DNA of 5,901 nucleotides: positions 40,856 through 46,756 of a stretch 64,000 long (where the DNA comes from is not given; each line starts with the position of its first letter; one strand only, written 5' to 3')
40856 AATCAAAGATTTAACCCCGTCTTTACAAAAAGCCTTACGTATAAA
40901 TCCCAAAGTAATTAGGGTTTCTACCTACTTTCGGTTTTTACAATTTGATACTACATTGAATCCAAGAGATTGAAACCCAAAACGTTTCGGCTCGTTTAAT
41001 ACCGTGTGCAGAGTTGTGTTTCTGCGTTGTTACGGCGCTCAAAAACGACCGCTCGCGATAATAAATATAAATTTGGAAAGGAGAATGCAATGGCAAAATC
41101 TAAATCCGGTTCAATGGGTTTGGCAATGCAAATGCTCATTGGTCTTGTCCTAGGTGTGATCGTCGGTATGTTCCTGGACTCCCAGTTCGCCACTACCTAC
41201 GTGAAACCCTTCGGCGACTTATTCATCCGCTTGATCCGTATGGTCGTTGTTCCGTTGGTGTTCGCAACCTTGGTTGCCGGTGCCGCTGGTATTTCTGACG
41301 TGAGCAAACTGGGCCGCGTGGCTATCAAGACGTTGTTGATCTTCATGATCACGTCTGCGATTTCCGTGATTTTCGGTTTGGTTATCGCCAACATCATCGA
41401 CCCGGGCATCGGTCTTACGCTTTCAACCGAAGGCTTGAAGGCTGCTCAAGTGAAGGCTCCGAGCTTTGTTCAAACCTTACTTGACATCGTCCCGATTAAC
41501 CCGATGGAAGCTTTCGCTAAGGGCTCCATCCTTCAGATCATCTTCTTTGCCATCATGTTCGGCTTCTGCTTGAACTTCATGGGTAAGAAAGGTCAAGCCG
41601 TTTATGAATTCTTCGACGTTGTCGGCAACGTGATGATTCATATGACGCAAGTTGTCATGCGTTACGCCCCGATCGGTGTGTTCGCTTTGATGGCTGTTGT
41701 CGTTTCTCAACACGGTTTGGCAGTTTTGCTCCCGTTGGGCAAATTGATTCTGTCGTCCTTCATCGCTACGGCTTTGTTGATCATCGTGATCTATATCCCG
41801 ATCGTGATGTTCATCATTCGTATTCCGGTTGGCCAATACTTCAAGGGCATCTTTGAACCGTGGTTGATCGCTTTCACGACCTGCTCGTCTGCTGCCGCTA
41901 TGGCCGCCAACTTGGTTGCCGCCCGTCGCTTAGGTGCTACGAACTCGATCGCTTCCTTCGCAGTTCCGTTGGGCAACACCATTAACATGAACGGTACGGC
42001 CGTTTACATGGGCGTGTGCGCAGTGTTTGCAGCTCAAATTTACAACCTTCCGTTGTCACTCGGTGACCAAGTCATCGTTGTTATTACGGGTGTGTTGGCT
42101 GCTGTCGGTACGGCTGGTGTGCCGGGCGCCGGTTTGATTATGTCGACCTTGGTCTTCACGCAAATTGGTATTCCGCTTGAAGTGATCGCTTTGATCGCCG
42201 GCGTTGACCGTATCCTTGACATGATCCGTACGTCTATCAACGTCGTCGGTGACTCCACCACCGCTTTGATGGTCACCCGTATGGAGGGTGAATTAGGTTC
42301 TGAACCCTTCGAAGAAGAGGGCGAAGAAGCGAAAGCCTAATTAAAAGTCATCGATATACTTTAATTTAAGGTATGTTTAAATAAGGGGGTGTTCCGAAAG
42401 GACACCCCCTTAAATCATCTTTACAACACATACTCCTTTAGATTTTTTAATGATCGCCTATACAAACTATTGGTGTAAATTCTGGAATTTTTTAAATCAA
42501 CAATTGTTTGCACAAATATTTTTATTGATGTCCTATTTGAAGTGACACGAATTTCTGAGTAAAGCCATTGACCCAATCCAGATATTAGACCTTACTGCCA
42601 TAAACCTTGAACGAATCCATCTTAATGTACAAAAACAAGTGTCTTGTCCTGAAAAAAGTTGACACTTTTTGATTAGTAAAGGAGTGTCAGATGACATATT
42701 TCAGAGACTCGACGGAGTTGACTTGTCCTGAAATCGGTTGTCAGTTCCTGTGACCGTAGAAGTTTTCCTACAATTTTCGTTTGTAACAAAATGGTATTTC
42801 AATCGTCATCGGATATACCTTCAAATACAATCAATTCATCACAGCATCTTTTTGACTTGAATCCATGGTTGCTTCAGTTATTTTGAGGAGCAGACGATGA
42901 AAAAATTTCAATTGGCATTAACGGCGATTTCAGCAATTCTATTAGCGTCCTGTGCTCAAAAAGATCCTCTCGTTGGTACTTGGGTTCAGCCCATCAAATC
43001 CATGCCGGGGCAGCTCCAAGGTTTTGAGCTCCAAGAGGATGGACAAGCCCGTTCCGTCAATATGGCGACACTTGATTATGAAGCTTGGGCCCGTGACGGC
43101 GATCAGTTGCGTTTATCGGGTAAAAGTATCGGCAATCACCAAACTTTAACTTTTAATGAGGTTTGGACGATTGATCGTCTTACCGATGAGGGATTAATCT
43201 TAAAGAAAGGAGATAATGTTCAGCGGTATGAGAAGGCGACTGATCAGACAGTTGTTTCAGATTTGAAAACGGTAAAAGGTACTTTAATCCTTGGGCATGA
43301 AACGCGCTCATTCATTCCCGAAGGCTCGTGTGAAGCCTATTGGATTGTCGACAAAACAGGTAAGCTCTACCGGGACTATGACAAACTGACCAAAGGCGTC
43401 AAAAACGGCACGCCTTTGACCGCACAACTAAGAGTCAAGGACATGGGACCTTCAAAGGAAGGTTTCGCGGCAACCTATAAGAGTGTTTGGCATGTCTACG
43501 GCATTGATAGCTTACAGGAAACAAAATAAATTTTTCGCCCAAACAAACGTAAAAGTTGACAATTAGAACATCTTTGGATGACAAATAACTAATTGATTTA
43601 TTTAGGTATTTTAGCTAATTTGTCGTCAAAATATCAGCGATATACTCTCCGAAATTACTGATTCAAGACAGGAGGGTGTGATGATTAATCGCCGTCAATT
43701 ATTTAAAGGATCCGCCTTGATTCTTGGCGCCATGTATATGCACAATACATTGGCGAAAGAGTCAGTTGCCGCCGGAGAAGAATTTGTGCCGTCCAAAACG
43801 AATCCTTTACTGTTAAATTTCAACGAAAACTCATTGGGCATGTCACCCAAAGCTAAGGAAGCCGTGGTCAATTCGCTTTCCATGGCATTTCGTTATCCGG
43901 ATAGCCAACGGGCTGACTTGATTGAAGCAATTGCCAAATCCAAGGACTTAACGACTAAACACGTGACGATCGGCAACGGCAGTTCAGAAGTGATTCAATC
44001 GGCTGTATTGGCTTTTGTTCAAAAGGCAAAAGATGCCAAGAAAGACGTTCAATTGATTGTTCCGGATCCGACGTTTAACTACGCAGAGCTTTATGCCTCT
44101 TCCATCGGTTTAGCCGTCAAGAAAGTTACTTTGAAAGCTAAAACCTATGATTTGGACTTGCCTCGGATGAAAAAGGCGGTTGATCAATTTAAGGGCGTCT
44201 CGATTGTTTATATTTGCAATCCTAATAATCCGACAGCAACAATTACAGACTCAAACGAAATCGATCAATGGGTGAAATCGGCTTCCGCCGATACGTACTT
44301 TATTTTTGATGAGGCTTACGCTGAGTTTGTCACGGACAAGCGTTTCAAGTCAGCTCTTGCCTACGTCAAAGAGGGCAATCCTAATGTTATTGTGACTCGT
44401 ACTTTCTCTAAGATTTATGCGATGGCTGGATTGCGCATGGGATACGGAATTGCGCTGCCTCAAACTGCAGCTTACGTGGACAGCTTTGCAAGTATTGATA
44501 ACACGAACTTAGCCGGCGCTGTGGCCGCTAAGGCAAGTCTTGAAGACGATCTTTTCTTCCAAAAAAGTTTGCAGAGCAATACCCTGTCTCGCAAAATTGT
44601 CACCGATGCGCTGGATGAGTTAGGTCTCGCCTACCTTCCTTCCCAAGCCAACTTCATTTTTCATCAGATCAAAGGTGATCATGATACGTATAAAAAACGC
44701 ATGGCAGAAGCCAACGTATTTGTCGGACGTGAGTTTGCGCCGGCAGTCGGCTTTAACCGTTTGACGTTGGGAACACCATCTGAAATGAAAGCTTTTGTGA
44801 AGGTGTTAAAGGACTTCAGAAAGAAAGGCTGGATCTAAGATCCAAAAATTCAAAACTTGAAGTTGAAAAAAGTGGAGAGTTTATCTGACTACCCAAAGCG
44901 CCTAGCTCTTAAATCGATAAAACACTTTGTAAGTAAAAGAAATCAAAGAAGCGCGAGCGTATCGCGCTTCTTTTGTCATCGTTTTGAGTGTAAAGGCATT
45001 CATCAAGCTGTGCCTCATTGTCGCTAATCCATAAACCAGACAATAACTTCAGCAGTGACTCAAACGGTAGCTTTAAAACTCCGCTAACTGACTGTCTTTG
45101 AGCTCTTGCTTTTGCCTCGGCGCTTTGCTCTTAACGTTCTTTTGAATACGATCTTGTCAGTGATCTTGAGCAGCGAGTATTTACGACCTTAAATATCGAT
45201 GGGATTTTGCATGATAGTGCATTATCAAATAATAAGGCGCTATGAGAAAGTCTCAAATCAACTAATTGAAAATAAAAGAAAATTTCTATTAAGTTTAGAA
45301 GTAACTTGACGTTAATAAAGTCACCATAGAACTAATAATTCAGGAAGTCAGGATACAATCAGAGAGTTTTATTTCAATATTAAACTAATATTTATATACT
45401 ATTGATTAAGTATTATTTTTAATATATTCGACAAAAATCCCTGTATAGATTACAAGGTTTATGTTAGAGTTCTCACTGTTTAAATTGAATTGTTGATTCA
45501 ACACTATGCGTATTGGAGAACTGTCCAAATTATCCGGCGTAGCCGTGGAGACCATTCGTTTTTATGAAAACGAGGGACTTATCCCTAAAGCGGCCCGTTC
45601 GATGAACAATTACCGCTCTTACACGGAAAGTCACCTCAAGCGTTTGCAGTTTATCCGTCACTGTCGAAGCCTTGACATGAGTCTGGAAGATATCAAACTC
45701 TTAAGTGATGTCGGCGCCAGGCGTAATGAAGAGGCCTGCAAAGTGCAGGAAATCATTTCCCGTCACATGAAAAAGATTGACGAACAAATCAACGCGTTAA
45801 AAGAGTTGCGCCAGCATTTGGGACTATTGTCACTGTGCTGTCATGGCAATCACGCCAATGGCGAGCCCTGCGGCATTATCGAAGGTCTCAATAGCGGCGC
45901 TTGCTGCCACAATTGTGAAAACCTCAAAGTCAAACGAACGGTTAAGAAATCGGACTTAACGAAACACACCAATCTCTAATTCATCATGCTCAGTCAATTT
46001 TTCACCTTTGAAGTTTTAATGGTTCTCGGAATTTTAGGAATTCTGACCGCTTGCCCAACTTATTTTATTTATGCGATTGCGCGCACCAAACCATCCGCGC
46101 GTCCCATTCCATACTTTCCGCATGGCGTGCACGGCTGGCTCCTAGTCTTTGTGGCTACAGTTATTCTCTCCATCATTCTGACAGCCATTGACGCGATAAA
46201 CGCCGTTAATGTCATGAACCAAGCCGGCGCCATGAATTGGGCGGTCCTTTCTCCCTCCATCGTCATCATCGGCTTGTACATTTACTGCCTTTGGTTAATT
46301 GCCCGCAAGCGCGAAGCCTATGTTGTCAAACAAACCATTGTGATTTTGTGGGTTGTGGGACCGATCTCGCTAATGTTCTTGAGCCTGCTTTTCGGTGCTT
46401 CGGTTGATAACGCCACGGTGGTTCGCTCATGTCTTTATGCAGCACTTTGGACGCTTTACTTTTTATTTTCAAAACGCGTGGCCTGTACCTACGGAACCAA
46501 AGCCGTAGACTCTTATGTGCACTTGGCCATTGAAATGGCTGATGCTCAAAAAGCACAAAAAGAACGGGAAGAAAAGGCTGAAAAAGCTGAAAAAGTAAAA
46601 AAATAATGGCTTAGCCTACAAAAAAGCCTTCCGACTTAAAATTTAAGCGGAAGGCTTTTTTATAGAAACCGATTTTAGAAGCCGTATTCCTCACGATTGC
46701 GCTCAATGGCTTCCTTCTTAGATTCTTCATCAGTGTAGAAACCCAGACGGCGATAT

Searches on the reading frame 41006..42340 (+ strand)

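Call 53: search_protein_families(library=pfam, proteins=[window:41006-42340:+], max_evalue=0.00001)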
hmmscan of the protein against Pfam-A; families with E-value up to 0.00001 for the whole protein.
window:41006-42340:+ (444 aa): 1 family
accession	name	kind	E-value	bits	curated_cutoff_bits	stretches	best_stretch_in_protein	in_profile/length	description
PF00375.23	SDF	-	7.5e-119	397.6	27.9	1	39-425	1-386/387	Sodium:dicarboxylate symporter family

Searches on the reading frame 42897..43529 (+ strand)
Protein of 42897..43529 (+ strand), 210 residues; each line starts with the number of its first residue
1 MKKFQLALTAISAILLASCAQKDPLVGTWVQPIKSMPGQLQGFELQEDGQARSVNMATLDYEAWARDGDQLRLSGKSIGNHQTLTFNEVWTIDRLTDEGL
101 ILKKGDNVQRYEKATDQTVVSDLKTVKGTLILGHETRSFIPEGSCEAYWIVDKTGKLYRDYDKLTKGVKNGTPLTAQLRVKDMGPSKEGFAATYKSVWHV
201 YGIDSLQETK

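Call 53: search_protein_families(library=pfam, proteins=[window:42897-43529:+], max_evalue=0.00001)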
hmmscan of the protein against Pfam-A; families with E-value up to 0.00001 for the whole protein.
window:42897-43529:+ (210 aa): 1 family
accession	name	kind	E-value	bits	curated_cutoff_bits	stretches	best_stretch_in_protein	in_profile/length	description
PF12702.13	Lipocalin_3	-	6.2e-31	106.9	20.2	1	24-113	4-93/94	Lipocalin-like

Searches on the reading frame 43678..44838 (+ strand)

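Call 52: search_protein_families(library=pfam, proteins=[window:43678-44838:+], max_evalue=0.00001)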
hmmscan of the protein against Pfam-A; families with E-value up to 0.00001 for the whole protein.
window:43678-44838:+ (386 aa): 1 family
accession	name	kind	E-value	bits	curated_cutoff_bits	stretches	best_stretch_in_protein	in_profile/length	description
PF00155.27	Aminotran_1_2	-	1.8e-42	146.3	19.7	1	44-376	4-360/361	Aminotransferase class I and II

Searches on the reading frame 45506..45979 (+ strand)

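Call 84: search_protein_families(library=pfam, proteins=[window:45506-45979:+], max_evalue=0.00001)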
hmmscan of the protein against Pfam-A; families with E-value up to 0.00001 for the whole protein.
window:45506-45979:+ (157 aa): 3 families
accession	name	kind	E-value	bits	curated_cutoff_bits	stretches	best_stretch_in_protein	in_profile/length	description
PF13411.12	MerR_1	-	6.2e-21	74.7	21.6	1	1-66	1-65/69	MerR HTH family regulatory protein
PF00376.29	MerR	-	1.2e-15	57.5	28.2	1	2-39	1-38/38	MerR family regulatory protein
PF09278.17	MerR-DNA-bind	-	4.6e-14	53.2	25.4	1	44-105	1-62/65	MerR, DNA binding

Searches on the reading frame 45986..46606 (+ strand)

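Call 84: search_protein_families(library=pfam, proteins=[window:45986-46606:+], max_evalue=0.00001)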
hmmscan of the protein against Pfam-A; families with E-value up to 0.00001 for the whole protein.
window:45986-46606:+ (206 aa): 1 family
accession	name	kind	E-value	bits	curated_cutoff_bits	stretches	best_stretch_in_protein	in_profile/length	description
PF10754.15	DUF2569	-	8e-10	39.8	26.5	1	46-169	2-142/143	Protein of unknown function (DUF2569)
